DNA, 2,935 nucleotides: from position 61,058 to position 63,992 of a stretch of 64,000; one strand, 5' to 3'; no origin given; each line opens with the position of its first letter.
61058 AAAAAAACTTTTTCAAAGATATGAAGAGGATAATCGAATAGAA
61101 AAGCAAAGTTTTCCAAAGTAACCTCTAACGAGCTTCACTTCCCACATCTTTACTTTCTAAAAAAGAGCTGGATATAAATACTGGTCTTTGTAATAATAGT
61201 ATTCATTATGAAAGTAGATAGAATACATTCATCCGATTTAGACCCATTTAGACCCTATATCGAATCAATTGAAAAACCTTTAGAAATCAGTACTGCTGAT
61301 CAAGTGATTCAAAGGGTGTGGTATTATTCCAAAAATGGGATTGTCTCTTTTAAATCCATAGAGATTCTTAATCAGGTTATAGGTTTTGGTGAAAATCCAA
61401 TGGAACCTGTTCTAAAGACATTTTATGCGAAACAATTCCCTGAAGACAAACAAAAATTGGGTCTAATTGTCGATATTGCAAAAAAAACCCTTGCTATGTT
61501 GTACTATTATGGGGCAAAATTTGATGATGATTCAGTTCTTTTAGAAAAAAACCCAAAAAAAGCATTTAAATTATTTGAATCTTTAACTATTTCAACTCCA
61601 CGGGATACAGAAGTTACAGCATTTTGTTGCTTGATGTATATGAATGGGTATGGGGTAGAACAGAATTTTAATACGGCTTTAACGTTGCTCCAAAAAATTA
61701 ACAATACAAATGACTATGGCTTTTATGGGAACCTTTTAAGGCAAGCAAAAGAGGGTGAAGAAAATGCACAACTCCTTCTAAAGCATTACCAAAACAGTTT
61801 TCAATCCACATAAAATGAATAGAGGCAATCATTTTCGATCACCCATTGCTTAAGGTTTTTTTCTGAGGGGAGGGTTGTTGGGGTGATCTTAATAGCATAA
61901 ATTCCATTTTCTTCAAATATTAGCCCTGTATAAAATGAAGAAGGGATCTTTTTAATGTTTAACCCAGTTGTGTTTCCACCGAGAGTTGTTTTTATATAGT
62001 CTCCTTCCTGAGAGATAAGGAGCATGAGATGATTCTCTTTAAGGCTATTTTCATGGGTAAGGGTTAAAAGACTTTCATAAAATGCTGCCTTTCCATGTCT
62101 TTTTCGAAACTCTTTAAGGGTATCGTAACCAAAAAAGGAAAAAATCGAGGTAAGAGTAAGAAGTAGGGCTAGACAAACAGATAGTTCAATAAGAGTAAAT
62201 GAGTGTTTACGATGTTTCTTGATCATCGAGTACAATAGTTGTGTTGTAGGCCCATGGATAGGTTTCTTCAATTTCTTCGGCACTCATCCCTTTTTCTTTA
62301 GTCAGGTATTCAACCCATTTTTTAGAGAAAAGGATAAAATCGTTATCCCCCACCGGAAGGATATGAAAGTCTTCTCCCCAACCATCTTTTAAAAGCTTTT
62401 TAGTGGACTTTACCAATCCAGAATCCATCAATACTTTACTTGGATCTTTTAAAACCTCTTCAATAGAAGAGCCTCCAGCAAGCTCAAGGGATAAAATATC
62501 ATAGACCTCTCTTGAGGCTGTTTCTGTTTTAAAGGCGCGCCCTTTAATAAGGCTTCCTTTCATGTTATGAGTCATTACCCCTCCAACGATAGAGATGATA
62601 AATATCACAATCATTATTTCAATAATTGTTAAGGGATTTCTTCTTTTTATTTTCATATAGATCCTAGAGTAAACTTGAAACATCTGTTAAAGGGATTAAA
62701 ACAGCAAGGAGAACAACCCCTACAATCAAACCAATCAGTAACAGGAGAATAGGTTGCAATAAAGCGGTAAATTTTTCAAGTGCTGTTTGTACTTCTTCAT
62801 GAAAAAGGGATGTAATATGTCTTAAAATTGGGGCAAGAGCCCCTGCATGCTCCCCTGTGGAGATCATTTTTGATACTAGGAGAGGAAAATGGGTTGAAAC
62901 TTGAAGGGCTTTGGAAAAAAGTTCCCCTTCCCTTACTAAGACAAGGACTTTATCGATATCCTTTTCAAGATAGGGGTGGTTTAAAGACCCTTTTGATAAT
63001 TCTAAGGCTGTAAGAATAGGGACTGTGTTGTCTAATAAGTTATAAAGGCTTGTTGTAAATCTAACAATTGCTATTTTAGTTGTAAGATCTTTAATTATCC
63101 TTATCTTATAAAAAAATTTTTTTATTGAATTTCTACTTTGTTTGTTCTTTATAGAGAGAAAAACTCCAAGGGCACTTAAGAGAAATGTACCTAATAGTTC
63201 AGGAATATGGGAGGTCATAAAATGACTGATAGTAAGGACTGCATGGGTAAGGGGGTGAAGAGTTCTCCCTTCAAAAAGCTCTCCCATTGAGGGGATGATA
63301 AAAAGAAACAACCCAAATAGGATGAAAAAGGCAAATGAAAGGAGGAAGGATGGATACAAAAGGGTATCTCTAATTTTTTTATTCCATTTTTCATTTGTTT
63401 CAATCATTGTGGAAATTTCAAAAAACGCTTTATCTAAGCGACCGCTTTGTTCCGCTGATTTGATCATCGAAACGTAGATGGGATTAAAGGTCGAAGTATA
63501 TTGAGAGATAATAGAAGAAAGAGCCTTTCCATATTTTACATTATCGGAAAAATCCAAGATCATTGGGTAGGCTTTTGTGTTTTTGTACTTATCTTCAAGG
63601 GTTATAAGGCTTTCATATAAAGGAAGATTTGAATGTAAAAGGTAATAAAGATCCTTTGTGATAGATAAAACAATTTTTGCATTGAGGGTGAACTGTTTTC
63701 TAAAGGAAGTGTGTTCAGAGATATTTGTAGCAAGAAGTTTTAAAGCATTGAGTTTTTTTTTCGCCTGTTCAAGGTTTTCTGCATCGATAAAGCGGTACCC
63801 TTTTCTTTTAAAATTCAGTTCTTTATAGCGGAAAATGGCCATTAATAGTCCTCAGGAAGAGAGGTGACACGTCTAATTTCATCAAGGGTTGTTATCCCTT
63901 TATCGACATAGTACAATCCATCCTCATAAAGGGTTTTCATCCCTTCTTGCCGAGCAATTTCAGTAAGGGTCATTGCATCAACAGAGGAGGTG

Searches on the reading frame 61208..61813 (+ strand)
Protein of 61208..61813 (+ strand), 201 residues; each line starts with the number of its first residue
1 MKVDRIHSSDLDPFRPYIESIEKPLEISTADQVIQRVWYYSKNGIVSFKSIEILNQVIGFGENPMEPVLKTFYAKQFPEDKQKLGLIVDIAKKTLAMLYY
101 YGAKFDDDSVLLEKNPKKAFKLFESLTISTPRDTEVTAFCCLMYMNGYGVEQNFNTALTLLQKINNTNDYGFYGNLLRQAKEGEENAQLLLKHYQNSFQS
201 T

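Call 34: search_protein_families(library=pfam, proteins=[window:61208-61813:+], max_evalue=0.01)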
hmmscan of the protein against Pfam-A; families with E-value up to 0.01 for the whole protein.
window:61208-61813:+ (201 aa): 1 family
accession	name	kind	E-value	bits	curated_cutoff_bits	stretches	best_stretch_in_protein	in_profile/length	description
PF08238.18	Sel1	-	7.4e-06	26.8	30.7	0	142-163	9-30/36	Sel1 repeat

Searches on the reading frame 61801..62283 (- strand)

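Call 34: search_protein_families(library=pfam, proteins=[window:61801-62283:-], max_evalue=0.01)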
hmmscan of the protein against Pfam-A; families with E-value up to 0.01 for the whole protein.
window:61801-62283:- (160 aa): 1 family
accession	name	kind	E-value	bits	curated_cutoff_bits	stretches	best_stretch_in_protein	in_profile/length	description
PF07963.17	N_methyl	-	0.00062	19.7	21.2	1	24-47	2-25/27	Prokaryotic N-terminal methylation motif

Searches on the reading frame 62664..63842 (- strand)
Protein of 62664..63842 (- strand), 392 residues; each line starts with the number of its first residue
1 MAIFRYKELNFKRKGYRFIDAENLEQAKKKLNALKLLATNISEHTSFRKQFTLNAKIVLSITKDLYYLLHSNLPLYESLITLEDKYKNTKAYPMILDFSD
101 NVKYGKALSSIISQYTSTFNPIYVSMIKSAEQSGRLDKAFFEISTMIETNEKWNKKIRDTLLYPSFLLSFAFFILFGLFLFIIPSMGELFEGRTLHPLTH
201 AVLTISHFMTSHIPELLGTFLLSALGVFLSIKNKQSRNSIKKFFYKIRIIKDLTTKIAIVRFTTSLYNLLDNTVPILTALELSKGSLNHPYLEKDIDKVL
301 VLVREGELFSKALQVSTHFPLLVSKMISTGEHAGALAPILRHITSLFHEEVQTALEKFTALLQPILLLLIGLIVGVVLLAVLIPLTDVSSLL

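Call 34: search_protein_families(library=pfam, proteins=[window:62664-63842:-], max_evalue=0.01)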
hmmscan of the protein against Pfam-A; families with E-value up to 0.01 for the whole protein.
window:62664-63842:- (392 aa): 1 family
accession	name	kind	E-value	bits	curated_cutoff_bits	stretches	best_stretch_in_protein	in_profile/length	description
PF00482.28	T2SSF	-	6e-43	146.2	25.2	2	262-384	1-125/125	Type II secretion system (T2SS), protein F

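Call 68: find_encoding_contigs(protein=window:62664-63842:-, flank=10000, max_places=2)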
Protein window:62664-63842:- (392 aa): 5 contigs read that carry it; 2 places shown.
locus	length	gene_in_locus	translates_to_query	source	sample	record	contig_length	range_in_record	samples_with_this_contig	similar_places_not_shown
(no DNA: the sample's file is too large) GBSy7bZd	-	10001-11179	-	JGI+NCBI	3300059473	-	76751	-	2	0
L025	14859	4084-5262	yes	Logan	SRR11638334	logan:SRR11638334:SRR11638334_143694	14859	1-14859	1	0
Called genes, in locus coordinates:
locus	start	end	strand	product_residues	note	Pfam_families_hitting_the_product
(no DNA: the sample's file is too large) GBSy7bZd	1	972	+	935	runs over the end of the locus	PF07719:TPR_2 (faint), PF12895:ANAPC3 (faint), PF13174:TPR_6 (faint), PF13176:TPR_7 (faint), PF13181:TPR_8 (faint), PF13424:TPR_12 (faint), PF13428:TPR_14 (faint), PF13432:TPR_16 (faint), +1 more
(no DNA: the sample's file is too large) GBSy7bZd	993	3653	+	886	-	-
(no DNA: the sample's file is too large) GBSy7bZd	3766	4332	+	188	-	PF03602:Cons_hypoth95, PF05175:MTS (faint), PF06325:PrmA (weak), PF02086:MethyltransfD12 (faint)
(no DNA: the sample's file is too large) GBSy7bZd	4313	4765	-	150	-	-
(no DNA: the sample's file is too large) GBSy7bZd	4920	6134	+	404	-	-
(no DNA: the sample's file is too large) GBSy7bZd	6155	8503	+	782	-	PF03958:Secretin_N (faint), PF00263:Secretin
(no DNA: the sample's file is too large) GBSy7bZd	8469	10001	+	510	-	PF05157:MshEN, PF00437:T2SSE, PF13191:AAA_16 (faint), PF25199:nSTAND_NTPase5 (weak)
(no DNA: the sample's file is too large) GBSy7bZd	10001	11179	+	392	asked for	PF00482:T2SSF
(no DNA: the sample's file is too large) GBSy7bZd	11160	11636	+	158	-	-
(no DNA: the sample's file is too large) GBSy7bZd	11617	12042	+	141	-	-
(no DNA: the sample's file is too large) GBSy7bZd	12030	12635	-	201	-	PF08238:Sel1 (faint)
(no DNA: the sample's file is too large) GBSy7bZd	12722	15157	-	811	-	PF07661:MORN_2 (faint)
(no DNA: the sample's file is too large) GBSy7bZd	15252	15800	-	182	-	PF08242:Methyltransf_12 (weak)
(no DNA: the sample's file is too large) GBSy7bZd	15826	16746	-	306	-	PF00730:HhH-GPD, PF14815:NUDIX_4 (weak)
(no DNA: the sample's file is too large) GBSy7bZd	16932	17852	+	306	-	PF04464:Glyphos_transf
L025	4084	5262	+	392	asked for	PF00482:T2SSF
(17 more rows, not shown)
